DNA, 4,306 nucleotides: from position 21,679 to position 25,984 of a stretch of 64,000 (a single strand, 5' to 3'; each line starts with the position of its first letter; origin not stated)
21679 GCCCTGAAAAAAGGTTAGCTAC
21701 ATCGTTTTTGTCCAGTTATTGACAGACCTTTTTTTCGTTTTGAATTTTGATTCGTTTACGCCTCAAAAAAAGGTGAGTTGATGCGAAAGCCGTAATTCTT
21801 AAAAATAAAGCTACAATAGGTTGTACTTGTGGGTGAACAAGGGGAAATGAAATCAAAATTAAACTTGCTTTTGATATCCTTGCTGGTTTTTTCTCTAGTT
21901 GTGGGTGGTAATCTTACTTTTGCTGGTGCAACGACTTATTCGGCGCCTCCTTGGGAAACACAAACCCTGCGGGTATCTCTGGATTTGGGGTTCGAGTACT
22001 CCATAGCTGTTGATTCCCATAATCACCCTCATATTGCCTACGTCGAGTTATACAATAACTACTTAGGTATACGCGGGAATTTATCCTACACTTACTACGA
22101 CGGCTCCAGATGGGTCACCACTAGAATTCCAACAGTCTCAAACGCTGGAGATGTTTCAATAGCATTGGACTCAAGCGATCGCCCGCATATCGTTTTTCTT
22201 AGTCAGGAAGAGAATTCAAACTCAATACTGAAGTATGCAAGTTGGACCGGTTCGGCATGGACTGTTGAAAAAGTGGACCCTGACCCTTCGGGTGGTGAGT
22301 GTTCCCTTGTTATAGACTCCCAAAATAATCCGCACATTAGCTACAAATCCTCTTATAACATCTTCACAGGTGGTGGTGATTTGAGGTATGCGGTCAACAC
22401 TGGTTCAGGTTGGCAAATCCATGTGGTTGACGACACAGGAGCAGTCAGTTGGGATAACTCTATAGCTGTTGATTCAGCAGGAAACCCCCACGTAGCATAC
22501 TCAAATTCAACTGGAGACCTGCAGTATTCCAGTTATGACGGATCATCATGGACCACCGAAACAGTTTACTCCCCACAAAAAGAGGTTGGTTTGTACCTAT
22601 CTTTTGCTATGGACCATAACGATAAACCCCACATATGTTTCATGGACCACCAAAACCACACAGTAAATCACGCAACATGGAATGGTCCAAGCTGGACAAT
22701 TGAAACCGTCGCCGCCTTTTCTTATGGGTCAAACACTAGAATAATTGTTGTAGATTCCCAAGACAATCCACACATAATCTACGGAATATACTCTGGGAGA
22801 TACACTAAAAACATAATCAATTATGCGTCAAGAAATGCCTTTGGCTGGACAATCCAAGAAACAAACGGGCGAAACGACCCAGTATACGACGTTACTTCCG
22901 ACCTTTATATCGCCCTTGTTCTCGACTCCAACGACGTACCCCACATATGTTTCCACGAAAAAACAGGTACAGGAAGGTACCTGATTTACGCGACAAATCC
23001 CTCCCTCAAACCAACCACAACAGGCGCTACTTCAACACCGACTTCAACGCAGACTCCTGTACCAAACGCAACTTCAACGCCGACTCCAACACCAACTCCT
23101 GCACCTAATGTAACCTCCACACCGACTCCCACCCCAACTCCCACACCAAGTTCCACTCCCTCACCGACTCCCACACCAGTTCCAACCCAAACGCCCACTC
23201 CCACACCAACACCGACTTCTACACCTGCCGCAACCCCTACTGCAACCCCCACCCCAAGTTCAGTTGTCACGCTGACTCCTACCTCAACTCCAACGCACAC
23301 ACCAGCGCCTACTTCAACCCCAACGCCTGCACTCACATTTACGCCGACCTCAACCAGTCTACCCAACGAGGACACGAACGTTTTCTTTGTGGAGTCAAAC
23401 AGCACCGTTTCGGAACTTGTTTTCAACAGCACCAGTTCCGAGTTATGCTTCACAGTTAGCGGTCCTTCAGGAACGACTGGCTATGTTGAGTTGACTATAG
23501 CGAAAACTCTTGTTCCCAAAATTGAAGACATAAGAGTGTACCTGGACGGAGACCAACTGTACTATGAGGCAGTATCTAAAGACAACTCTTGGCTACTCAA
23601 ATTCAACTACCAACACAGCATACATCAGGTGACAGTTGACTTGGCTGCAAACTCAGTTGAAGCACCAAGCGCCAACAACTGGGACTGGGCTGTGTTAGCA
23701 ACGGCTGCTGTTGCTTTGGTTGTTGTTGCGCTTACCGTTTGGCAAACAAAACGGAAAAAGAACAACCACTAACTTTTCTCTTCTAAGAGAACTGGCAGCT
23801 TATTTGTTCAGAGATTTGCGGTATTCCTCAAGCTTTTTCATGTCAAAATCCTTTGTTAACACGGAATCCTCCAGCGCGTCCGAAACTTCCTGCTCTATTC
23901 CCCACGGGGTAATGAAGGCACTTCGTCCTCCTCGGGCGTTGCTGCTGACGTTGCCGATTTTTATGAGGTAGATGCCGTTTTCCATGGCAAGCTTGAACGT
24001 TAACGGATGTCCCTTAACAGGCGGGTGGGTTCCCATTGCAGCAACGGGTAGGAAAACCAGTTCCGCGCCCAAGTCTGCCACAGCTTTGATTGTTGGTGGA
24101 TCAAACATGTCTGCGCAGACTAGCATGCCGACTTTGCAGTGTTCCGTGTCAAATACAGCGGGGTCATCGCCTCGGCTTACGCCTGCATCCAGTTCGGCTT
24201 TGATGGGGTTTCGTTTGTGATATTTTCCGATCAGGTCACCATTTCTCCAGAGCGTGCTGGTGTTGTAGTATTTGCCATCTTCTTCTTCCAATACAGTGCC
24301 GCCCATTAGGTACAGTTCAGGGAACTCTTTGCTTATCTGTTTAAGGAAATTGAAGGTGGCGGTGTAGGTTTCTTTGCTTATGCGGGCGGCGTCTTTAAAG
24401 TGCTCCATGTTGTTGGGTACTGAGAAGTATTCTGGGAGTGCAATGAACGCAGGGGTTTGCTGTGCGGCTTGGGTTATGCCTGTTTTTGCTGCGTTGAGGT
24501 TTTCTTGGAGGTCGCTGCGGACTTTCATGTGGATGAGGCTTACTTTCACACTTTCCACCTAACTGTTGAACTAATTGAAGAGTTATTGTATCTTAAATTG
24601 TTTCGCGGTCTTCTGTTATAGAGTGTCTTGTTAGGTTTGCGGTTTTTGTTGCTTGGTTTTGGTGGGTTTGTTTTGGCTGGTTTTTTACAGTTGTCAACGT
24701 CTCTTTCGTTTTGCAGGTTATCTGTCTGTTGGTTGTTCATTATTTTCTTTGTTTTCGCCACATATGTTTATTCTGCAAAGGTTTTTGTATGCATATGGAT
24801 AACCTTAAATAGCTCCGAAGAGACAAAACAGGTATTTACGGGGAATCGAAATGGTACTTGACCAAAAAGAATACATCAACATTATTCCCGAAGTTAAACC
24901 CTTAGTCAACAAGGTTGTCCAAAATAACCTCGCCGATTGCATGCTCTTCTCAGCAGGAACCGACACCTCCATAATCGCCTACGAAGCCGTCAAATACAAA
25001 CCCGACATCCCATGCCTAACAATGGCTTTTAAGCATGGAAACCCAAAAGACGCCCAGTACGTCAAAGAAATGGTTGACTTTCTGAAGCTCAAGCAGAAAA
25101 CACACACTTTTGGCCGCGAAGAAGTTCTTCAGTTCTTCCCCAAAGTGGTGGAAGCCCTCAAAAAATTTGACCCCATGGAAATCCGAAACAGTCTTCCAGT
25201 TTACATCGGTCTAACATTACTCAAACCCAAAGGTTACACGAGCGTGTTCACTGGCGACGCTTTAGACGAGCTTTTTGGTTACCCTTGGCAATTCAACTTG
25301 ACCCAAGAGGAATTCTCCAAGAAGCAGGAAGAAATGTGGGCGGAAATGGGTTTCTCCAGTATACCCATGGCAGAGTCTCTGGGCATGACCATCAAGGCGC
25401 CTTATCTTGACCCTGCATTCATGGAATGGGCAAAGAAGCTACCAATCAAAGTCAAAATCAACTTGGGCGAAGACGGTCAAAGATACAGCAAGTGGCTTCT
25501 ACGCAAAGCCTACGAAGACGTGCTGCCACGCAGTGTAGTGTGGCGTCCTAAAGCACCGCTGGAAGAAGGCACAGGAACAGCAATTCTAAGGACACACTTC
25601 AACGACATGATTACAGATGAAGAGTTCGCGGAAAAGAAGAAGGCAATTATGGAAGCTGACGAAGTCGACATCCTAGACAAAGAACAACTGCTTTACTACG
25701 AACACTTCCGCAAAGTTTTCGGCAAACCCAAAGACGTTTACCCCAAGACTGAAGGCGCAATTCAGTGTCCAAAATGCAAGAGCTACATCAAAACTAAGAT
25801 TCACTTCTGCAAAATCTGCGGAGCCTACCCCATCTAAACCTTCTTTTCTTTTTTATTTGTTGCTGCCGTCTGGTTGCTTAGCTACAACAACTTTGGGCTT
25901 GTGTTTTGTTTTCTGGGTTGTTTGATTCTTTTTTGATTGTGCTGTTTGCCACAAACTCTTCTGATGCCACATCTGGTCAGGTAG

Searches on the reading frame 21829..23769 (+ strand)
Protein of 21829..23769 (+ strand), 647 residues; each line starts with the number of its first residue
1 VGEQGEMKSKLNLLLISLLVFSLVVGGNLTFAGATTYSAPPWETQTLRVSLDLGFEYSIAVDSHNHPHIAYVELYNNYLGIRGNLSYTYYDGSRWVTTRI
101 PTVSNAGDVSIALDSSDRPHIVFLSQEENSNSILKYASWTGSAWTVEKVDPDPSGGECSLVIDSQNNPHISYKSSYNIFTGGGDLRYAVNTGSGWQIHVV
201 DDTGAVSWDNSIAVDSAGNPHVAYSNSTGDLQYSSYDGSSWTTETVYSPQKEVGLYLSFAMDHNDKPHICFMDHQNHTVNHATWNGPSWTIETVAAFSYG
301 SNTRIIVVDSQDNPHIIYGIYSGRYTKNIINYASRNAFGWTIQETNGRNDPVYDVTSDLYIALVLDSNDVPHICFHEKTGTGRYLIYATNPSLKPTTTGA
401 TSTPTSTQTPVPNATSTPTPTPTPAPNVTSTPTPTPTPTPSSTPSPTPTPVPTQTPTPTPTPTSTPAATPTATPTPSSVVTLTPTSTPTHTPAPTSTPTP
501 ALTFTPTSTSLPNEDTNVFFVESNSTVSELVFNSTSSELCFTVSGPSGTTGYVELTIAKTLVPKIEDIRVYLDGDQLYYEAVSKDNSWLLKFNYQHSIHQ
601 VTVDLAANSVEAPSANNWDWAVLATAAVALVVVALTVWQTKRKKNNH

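Call 9: search_protein_families(library=pfam, proteins=[window:21829-23769:+])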
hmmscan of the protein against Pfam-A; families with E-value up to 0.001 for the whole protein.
window:21829-23769:+ (647 aa): 1 family
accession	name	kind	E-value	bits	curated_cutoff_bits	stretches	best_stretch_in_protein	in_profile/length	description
PF15892.11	BNR_4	-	4.1e-10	39.9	27.3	0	109-149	228-269/272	BNR repeat-containing family member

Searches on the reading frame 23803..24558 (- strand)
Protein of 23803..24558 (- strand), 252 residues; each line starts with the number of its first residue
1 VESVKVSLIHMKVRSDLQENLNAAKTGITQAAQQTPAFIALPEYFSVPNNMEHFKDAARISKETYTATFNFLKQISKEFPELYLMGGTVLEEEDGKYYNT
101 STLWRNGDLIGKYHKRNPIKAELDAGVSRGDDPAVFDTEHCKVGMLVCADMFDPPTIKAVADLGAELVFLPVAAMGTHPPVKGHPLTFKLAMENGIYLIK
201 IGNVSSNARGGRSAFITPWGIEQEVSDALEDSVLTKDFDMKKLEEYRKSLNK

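Call 37: search_protein_families(library=pfam, proteins=[window:23803-24558:-])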
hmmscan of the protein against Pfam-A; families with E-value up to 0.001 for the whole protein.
window:23803-24558:- (252 aa): 1 family
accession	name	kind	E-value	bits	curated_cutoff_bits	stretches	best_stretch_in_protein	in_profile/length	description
PF00795.27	CN_hydrolase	-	2.7e-26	92.9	23.2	1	6-248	2-256/256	Carbon-nitrogen hydrolase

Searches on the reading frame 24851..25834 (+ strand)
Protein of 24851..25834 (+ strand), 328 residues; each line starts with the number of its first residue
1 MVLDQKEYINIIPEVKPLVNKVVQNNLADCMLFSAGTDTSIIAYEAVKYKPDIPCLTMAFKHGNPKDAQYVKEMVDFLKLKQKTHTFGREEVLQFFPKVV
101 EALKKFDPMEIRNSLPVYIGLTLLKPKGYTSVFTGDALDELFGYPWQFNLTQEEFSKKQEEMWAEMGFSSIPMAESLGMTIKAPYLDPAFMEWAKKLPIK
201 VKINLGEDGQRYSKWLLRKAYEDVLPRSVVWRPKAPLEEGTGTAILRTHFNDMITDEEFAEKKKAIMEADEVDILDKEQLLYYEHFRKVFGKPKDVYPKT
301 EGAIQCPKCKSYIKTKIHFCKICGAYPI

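Call 37: search_protein_families(library=pfam, proteins=[window:24851-25834:+])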
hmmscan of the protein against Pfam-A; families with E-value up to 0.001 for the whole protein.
window:24851-25834:+ (328 aa): 1 family
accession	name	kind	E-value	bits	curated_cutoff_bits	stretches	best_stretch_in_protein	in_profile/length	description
PF00733.27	Asn_synthase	-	1.9e-32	113.7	21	2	30-150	21-141/354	Asparagine synthase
